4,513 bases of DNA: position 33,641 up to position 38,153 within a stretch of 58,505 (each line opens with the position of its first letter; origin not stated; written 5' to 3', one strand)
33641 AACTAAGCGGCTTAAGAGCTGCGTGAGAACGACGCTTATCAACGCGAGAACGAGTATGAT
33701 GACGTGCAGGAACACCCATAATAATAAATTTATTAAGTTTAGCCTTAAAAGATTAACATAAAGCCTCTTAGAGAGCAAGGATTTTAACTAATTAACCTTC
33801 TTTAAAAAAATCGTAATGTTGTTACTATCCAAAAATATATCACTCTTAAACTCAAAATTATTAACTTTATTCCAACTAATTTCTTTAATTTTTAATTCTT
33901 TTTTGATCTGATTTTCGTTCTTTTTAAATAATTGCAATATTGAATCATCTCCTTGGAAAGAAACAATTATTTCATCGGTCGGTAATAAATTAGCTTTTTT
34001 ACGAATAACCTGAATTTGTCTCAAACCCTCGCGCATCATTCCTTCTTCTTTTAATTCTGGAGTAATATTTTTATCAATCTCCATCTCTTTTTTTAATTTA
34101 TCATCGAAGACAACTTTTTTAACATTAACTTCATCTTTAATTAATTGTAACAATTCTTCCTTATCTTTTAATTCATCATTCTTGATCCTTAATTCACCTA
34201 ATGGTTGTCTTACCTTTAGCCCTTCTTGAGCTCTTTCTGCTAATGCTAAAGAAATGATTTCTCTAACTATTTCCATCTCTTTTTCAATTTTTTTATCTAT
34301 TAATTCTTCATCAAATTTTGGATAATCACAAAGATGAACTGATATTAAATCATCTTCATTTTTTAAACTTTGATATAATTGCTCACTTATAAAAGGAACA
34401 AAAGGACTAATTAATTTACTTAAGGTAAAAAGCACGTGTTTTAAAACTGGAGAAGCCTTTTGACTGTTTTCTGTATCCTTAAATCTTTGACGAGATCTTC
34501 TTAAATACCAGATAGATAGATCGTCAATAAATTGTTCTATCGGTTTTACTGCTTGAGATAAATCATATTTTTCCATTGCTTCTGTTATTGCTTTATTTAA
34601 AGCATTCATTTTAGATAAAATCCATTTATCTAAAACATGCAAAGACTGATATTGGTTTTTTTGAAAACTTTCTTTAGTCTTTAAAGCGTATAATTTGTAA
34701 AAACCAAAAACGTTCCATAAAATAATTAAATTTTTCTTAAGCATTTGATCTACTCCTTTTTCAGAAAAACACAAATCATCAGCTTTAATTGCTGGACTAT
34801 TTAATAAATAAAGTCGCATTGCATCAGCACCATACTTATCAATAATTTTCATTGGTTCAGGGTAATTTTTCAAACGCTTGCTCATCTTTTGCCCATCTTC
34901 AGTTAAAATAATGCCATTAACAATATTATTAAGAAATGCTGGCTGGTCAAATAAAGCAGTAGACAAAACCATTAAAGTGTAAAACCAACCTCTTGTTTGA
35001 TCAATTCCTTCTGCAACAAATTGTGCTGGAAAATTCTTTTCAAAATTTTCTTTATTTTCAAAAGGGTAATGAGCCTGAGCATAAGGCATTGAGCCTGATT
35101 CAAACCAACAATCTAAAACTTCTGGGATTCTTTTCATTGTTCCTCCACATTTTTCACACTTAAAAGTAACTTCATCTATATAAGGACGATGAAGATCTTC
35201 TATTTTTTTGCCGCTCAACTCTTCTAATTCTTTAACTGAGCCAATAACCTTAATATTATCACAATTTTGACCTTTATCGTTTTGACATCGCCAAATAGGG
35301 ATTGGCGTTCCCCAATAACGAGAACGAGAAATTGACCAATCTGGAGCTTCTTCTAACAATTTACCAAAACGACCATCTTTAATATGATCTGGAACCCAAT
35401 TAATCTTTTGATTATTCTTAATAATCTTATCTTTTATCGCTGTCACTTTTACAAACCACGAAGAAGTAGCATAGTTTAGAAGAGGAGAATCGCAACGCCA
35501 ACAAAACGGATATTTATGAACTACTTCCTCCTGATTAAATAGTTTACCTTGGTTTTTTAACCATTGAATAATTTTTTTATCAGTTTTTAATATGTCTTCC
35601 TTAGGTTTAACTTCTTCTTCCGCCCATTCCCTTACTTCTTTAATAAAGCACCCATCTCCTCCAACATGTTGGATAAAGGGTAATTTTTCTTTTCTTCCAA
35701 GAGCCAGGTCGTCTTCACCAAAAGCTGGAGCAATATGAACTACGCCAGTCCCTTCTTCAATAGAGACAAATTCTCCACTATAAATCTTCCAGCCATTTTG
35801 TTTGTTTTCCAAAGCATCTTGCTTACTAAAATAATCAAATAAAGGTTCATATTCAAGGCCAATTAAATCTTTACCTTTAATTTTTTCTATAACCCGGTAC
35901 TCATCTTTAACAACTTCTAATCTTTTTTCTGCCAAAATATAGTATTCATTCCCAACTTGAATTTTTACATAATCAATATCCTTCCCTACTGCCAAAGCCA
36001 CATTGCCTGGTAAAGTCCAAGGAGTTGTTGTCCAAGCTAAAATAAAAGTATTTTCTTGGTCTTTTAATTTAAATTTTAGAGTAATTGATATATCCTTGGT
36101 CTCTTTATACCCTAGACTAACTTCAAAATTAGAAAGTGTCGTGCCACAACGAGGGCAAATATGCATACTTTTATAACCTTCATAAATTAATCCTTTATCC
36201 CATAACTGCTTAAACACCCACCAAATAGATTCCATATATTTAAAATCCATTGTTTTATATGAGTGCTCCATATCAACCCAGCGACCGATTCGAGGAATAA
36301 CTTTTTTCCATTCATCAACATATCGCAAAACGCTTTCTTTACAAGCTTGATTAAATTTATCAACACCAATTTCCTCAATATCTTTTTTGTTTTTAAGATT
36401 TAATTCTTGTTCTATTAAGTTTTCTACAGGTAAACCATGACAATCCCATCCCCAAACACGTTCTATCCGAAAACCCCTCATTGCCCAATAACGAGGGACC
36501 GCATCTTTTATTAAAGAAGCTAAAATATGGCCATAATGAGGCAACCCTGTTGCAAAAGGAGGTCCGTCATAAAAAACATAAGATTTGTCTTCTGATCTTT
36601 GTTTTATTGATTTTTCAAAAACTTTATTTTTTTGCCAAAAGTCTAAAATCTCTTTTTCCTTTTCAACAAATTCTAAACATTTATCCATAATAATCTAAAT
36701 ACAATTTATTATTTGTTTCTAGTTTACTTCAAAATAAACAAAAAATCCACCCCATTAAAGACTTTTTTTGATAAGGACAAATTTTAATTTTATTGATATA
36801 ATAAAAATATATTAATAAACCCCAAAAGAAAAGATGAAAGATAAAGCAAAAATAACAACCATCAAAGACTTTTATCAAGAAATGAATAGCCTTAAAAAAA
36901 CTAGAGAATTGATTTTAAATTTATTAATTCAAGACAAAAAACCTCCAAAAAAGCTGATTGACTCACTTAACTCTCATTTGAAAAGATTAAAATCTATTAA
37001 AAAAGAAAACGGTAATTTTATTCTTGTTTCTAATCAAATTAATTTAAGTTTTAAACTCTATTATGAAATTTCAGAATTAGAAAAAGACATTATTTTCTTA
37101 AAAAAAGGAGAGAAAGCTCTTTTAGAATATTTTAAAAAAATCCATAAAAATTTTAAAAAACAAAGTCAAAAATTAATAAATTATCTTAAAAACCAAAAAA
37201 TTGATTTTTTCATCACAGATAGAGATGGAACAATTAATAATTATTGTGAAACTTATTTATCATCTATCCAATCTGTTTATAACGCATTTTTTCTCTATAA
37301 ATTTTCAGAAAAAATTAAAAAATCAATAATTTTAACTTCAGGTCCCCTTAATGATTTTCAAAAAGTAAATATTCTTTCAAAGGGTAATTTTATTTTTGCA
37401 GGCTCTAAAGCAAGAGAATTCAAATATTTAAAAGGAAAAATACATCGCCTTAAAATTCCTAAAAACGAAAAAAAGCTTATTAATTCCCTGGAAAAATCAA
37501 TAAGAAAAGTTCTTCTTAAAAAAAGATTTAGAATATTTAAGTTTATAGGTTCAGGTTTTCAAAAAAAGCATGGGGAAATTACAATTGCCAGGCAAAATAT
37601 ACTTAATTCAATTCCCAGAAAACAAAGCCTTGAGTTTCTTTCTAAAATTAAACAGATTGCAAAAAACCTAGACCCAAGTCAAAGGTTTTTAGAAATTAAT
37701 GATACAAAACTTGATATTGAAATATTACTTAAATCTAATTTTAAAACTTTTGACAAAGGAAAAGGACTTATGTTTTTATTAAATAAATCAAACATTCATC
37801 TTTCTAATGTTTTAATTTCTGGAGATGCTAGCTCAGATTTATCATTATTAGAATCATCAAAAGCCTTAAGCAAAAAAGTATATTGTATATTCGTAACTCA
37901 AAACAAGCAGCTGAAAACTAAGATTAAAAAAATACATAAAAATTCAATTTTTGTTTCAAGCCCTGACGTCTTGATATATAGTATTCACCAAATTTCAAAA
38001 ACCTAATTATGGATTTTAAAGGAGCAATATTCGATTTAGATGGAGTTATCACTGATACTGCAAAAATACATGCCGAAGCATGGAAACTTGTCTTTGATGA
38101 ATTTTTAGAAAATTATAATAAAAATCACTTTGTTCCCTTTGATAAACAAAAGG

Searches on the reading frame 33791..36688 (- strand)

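Call 42: search_protein_families(library=pfam, proteins=[window:33791-36688:-], max_evalue=0.0001)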
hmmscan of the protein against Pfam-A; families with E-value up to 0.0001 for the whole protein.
window:33791-36688:- (966 aa): 4 families
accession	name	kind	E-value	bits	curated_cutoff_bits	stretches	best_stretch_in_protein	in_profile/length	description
PF00133.28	tRNA-synt_1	-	2e-140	468.7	22.7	1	14-636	2-410/414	tRNA synthetases class I (I, L, M and V)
PF08264.19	Anticodon_1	-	2.4e-34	118.8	25.1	1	687-830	1-144/148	Anticodon-binding domain of tRNA ligase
PF09334.17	tRNA-synt_1g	-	5.3e-16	58.8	20.1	1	44-189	8-134/391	tRNA synthetases class I (M)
PF19302.4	DUF5915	-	1.5e-15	57.7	27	1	870-963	103-193/195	Domain of unknown function (DUF5915)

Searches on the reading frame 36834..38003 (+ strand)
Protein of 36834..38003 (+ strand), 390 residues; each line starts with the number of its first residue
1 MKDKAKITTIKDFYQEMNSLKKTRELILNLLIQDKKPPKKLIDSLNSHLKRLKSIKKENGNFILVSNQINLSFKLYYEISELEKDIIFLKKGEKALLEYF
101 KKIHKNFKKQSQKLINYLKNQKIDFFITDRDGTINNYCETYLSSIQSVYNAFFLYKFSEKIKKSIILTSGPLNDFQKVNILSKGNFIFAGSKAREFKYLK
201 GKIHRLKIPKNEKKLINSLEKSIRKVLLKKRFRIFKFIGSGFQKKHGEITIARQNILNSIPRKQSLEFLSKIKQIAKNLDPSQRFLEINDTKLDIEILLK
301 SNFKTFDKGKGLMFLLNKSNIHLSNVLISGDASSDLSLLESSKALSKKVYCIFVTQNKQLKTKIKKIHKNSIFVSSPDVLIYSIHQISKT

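Call 42: search_protein_families(library=pfam, proteins=[window:36834-38003:+], max_evalue=0.0001)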
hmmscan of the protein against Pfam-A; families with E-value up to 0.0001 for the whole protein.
window:36834-38003:+ (390 aa): 2 families
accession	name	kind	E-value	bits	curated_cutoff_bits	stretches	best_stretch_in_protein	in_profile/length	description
PF21141.3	T6PP_C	-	4.1e-71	239.8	26.7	1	126-380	1-267/267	Trehalose-6-phosphate phosphatase, C-terminal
PF18572.7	T6PP_N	-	2.8e-10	40.5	25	1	9-99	1-91/99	Trehalose-6-phosphate phosphatase N-terminal helical bundle domain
